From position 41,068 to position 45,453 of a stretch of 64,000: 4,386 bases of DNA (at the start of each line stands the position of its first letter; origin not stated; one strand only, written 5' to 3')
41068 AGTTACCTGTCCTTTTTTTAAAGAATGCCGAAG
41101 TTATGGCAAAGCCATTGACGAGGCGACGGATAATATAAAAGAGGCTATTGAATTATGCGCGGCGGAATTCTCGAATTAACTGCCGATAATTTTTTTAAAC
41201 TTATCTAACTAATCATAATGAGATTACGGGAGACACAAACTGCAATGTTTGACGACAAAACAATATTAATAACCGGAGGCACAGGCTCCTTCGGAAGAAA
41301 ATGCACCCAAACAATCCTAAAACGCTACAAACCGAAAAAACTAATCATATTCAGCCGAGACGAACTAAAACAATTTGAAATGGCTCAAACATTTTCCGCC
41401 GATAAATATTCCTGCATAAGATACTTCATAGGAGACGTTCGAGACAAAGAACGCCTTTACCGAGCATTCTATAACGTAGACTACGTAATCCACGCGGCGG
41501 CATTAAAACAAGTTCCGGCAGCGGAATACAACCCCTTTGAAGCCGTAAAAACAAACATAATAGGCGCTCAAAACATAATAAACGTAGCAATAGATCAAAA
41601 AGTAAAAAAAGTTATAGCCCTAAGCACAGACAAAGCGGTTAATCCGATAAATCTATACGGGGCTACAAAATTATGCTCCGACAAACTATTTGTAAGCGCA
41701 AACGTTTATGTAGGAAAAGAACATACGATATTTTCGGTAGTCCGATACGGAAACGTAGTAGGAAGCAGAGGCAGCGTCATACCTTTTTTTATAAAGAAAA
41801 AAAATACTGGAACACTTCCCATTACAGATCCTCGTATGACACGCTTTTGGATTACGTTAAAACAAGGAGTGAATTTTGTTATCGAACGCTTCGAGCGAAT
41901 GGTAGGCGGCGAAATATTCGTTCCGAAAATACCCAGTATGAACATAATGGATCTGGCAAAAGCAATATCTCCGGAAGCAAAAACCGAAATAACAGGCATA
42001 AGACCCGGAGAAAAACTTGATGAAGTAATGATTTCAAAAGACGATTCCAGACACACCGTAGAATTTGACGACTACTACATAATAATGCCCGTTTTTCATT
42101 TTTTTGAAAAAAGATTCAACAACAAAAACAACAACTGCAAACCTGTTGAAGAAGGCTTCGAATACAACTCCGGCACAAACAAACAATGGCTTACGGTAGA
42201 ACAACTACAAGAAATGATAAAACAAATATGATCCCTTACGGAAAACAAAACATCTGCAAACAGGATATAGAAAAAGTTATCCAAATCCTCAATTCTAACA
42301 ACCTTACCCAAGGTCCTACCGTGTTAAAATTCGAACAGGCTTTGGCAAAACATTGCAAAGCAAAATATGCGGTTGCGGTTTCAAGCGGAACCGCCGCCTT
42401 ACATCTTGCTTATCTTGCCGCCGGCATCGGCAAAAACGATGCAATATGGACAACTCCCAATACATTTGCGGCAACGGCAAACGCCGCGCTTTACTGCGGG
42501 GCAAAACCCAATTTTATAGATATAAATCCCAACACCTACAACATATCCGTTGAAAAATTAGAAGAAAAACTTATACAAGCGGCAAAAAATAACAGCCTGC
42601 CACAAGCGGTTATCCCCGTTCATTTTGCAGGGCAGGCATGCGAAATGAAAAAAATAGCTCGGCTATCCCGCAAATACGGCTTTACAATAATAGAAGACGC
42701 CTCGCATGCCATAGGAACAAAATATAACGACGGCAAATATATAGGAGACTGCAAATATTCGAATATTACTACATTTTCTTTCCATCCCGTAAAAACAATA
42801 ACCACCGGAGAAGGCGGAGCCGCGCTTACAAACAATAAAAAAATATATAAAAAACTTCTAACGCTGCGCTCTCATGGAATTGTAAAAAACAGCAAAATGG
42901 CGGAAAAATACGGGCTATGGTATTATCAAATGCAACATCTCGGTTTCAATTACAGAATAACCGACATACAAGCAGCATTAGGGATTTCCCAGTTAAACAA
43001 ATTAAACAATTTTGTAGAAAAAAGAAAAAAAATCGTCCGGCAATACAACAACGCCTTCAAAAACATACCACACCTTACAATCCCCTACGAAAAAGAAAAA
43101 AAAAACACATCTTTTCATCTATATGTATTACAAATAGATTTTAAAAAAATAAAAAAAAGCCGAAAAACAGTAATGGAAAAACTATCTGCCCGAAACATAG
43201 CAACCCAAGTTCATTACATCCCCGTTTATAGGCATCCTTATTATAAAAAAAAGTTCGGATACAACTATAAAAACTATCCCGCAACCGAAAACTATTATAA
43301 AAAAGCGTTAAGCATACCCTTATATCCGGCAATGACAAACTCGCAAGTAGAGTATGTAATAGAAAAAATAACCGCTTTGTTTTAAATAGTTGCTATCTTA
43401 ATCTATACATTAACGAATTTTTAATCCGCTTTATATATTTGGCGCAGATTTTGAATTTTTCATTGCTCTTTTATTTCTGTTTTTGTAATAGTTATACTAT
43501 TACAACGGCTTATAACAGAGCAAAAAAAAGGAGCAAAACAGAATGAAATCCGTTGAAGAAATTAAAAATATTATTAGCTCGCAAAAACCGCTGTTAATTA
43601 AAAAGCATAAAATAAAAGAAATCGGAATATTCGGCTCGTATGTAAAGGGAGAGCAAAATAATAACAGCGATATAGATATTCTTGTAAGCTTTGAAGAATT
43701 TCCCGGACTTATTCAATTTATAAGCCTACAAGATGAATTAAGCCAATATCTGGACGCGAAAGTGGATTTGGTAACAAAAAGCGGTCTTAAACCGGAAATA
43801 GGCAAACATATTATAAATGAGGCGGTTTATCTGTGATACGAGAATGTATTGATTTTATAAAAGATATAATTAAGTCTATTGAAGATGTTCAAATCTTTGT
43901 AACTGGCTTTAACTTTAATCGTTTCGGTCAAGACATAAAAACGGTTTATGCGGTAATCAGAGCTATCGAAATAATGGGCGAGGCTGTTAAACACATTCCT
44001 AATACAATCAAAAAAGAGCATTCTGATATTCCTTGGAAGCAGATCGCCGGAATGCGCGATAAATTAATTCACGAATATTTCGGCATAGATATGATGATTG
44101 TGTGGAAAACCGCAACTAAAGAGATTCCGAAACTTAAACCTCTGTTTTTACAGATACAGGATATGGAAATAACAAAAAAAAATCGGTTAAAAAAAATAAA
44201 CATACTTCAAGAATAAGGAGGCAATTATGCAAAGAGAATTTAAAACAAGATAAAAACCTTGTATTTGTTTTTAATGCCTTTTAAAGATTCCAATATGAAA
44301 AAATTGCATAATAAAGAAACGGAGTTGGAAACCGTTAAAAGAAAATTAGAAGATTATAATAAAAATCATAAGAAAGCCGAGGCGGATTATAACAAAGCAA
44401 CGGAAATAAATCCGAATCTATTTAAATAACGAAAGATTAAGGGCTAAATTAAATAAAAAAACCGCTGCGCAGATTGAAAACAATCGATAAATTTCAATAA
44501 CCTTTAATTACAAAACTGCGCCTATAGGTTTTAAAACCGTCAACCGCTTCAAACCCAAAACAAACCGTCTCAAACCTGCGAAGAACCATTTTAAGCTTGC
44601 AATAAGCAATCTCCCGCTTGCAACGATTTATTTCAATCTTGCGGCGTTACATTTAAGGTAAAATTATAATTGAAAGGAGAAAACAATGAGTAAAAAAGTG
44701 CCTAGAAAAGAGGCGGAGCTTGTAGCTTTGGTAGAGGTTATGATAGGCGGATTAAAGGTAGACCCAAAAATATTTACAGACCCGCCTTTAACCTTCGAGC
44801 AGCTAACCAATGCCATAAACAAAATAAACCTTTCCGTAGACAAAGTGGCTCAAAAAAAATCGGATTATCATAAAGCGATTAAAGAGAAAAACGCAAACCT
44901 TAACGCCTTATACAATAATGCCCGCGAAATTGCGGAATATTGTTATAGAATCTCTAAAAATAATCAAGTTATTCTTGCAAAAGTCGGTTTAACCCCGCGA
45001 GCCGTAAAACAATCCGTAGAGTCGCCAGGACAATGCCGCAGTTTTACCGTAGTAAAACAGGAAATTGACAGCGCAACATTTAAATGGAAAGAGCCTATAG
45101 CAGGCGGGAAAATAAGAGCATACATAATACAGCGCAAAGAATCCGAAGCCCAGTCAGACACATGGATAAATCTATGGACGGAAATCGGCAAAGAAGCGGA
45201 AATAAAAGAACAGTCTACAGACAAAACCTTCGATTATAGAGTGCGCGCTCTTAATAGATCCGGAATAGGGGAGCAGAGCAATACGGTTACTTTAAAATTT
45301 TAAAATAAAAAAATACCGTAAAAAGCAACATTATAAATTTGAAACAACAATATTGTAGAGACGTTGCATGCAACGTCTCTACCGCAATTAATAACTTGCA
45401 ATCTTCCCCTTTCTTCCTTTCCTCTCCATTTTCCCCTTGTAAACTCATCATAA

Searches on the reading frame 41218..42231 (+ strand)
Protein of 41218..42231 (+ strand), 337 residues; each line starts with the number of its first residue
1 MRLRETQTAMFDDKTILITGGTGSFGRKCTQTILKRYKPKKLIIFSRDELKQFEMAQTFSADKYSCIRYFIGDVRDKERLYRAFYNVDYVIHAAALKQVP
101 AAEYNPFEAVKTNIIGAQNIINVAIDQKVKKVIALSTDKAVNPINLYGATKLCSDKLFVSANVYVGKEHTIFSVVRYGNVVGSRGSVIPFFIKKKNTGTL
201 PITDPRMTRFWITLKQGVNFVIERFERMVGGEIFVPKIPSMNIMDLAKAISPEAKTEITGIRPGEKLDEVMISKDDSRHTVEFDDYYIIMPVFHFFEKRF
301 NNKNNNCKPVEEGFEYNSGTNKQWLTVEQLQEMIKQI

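Call 6: search_protein_families(library=pfam, max_evalue=0.001, proteins=[window:41218-42231:+])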
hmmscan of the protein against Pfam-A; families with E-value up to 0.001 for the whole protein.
window:41218-42231:+ (337 aa): 9 families
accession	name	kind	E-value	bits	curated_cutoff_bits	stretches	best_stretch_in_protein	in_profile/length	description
PF02719.21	Polysacc_synt_2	-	8.9e-104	347.2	20.2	1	16-290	1-292/293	Polysaccharide biosynthesis protein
PF01370.27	Epimerase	-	6.3e-19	68.8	20.9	1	16-199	1-197/240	NAD dependent epimerase/dehydratase family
PF01073.25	3Beta_HSD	-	7.3e-14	51.9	22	1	17-143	1-122/280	3-beta hydroxysteroid dehydrogenase/isomerase family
PF16363.11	GDP_Man_Dehyd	-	3.1e-13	50.3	27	1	17-139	1-131/332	GDP-mannose 4,6 dehydratase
PF04321.23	RmlD_sub_bind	-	2.6e-09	37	27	1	15-186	2-157/287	RmlD substrate binding domain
PF07993.18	NAD_binding_4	-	1.6e-06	27.9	20.1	1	18-143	1-142/258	Male sterility protein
PF13460.12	NAD_binding_10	-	1.8e-06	28.4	27.2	1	20-140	1-101/184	NAD(P)H-binding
PF08659.16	KR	-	2.6e-05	24.7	22.6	1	15-98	2-93/180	KR domain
PF05368.20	NmrA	-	3.9e-05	23.8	27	1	13-133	2-103/298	NmrA-like family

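Call 24: search_protein_families(library=ncbifam, max_evalue=0.00001, proteins=[window:41245-42231:+])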
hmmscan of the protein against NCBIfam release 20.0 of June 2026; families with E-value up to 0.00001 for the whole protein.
window:41245-42231:+ (328 aa): 14 families
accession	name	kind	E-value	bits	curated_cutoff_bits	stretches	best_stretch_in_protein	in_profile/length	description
TIGR03589.1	PseB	equivalog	1.8e-162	539.7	407.75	1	1-325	1-324/324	UDP-N-acetylglucosamine 4,6-dehydratase (inverting)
TIGR04130.1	FnlA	equivalog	5.8e-76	255.5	730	1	1-325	1-325/337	UDP-N-acetylglucosamine 4,6-dehydratase/5-epimerase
TIGR04180.1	EDH_00030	hypoth_equivalog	8.5e-17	61.2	475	1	7-189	1-196/297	NAD-dependent 4,6-dehydratase LegB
TIGR01179.1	galE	equivalog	6.7e-14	51.4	262.3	1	7-175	2-180/332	UDP-glucose 4-epimerase GalE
TIGR02622.1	CDP_4_6_dhtase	equivalog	2.2e-11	43.5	278.45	1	1-132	1-133/352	CDP-glucose 4,6-dehydratase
NF041293.1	G6PDh_Azf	equivalog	6.3e-11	42.2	400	1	4-134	2-121/252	NAD-dependent glucose-6-phosphate dehydrogenase Azf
TIGR01181.1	dTDP_gluc_dehyt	equivalog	7.2e-10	38.5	365.1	1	7-132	2-129/321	dTDP-glucose 4,6-dehydratase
TIGR01214.1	rmlD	equivalog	7.6e-10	38.3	224.05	1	6-149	1-135/285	dTDP-4-dehydrorhamnose reductase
TIGR02197.1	heptose_epim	equivalog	1.1e-08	34.7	274.6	1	7-175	1-174/316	ADP-glyceromanno-heptose 6-epimerase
TIGR03466.1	HpnA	hypoth_equivalog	1.8e-08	33.6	367.65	1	6-130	2-115/327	hopanoid-associated sugar epimerase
NF011728.1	PRK15181.1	equivalog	7.5e-08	31.8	760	1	47-123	60-136/348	Vi polysaccharide biosynthesis UDP-N-acetylglucosaminuronic acid C-4 epimerase TviC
NF042422.1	oxyalk_red_OleD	equivalog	3.8e-07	29.8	580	1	7-130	3-112/329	2-alkyl-3-oxoalkanoate reductase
NF007956.0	PRK10675.1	subfamily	1e-06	28.2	394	1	7-127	3-123/338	UDP-glucose 4-epimerase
NF052578.1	StrlDmthSdmBMthl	equivalog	2.6e-06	27.4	600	1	6-140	2-124/328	sterol demethylase protein SdmB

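Call 48: find_related_loci(query=window:41245-42231:+, collection=metagenome_contigs, flank=6000)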
Query window:41245-42231:+ (328 aa) in metagenome_contigs; peptide patterns used: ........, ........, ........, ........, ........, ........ (x = any residue, [..] = any of these).
600 stretches matched a pattern (row limit reached: there are more); 573 encode a relative of the query (tblastn E <= 1e-3); the best 80 are kept; 80 distinct loci.
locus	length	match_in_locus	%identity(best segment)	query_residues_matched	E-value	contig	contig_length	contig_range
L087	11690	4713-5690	76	1-328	2e-172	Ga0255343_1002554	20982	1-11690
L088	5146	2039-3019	75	1-328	4e-174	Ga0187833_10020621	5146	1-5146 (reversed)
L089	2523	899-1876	74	1-328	1e-179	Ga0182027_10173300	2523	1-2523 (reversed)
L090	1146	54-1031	74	1-328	0e+0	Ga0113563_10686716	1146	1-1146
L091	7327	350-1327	73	1-328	2e-167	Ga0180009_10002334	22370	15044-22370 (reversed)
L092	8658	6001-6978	74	1-328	4e-167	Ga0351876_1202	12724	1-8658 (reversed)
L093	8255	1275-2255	75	1-328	6e-167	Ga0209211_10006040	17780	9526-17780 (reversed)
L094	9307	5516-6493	73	1-328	2e-166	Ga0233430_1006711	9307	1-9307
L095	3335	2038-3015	73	1-328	2e-174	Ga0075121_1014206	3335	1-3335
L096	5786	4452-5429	73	1-328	1e-166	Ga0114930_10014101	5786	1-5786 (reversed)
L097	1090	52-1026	74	1-328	0e+0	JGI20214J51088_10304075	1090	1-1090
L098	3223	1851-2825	73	1-328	2e-172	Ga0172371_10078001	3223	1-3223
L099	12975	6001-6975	71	2-328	5e-164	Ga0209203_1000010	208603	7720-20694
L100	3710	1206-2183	73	1-328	1e-170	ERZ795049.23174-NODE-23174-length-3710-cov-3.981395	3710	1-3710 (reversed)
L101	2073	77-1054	72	1-328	1e-173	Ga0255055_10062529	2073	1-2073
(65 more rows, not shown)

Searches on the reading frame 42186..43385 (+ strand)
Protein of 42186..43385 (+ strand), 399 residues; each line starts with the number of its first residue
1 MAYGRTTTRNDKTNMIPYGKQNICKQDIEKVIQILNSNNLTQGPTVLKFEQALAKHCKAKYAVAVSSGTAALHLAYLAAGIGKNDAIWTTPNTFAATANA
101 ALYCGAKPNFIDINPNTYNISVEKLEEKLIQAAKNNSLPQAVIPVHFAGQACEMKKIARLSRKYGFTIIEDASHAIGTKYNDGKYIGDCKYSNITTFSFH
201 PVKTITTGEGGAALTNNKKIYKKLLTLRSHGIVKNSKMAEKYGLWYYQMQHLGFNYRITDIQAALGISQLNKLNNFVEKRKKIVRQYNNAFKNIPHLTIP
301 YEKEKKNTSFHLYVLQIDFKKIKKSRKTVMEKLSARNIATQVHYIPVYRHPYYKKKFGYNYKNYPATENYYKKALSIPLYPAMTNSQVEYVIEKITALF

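Call 6: search_protein_families(library=pfam, max_evalue=0.001, proteins=[window:42186-43385:+])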
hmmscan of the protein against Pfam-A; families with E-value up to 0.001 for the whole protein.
window:42186-43385:+ (399 aa): 3 families
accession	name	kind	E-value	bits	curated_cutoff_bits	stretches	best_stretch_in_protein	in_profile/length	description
PF01041.23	DegT_DnrJ_EryC1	-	1.2e-118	396.9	19.8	1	23-395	3-359/360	DegT/DnrJ/EryC1/StrS aminotransferase family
PF00155.27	Aminotran_1_2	-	2.8e-09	37.1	19.7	1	16-176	11-190/361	Aminotransferase class I and II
PF01212.27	Beta_elim_lyase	-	3.4e-05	23.8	27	1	42-172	30-169/288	Beta-eliminating lyase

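Call 24: search_protein_families(library=ncbifam, max_evalue=0.00001, proteins=[window:42186-43385:+])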
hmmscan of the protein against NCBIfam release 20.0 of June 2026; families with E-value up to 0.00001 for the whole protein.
window:42186-43385:+ (399 aa): 8 families
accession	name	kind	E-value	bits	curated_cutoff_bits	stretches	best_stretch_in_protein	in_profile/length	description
TIGR03588.1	PseC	equivalog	3.4e-159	529.8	423.5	1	15-398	1-379/380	UDP-4-amino-4,6-dideoxy-N-acetyl-beta-L-altrosamine transaminase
NF008658.2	PRK11658.1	equivalog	7e-79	265.2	631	1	14-397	3-375/379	UDP-4-amino-4-deoxy-L-arabinose aminotransferase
TIGR04181.1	NHT_00031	hypoth_equivalog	2e-75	253.9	420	1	23-378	8-357/359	LegC family aminotransferase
NF008687.0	PRK11706.1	equivalog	7.5e-66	222.4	375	1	15-398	1-373/375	dTDP-4-amino-4,6-dideoxygalactose transaminase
NF011936.0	PRK15407.1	equivalog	6.5e-54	183.3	423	1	10-397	31-434/440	lipopolysaccharide biosynthesis protein RfbH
TIGR02379.1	ECA_wecE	subfamily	4.8e-51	173.7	434.85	1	15-397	1-373/376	dTDP-4-amino-4,6-dideoxy-D-glucose transaminase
TIGR04427.1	PLP_DesI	equivalog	1.7e-45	155.8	650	1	29-393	36-377/390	dTDP-4-dehydro-6-deoxyglucose aminotransferase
NF005577.0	PRK07269.1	equivalog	6.4e-06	25.6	620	0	41-83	51-93/364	cystathionine gamma-synthase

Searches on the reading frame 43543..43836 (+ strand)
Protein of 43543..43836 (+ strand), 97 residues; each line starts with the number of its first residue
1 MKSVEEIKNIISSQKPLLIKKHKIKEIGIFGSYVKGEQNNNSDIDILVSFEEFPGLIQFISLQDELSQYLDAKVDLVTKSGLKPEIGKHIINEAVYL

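Call 6: search_protein_families(library=pfam, max_evalue=0.001, proteins=[window:43543-43836:+])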
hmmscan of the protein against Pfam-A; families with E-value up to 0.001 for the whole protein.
window:43543-43836:+ (97 aa): 3 families
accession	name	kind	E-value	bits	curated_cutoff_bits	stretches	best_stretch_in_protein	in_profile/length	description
PF18765.7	Polbeta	-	1.9e-15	57.3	26.9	1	16-95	5-85/93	Polymerase beta, Nucleotidyltransferase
PF01909.29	NTP_transf_2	-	2.2e-15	57.3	21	1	18-96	8-92/93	Nucleotidyltransferase domain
PF22600.2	MTPAP-like_central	-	0.00026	21.5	27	1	2-67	24-81/139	Poly(A) RNA polymerase, mitochondrial-like, central palm domain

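Call 24: search_protein_families(library=ncbifam, max_evalue=0.00001, proteins=[window:43543-43836:+])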
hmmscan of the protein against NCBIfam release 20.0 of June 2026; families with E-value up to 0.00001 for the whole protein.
window:43543-43836:+ (97 aa): 1 family
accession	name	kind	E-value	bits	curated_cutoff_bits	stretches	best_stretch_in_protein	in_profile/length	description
NF047752.1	MntA_antitoxin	equivalog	3.1e-13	49.5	60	1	20-95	3-78/106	type VII toxin-antitoxin system MntA family adenylyltransferase antitoxin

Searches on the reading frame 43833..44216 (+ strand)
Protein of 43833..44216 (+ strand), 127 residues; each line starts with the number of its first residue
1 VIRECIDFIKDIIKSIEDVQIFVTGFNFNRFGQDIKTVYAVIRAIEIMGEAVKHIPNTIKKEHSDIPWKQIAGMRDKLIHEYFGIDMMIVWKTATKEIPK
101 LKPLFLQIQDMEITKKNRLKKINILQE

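Call 6: search_protein_families(library=pfam, max_evalue=0.001, proteins=[window:43833-44216:+])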
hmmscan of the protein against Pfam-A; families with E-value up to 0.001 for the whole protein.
window:43833-44216:+ (127 aa): 1 family
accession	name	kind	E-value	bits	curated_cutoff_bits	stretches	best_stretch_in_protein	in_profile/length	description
PF01934.22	HepT-like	-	1.9e-28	99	23.5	1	12-104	1-116/120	Ribonuclease HepT-like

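Call 24: search_protein_families(library=ncbifam, max_evalue=0.00001, proteins=[window:43833-44216:+])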
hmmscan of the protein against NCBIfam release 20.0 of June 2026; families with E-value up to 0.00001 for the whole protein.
window:43833-44216:+ (127 aa): 1 family
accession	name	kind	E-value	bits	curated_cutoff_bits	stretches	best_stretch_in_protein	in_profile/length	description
NF047751.1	HepT_toxin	equivalog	1.7e-09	37.6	60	1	67-102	83-118/120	type VII toxin-antitoxin system HepT family RNase toxin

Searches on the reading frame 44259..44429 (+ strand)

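Call 66: search_protein_families(library=pfam, max_evalue=0.001, proteins=[window:44259-44429:+])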
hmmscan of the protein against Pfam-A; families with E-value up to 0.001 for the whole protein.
window:44259-44429:+ (56 aa): 1 family
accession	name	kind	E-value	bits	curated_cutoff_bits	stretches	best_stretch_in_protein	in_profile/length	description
PF00515.34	TPR_1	-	6.1e-05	23.1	27.8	1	33-53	13-33/34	Tetratricopeptide repeat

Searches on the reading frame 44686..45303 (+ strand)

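Call 22: search_protein_families(library=pfam, max_evalue=0.0001, proteins=[window:44686-45303:+])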
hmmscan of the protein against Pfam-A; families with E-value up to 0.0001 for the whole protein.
window:44686-45303:+ (205 aa): 1 family
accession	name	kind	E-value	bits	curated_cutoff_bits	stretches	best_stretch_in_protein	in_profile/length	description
PF00041.27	fn3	-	7.6e-06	26.5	25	1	119-202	5-82/84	Fibronectin type III domain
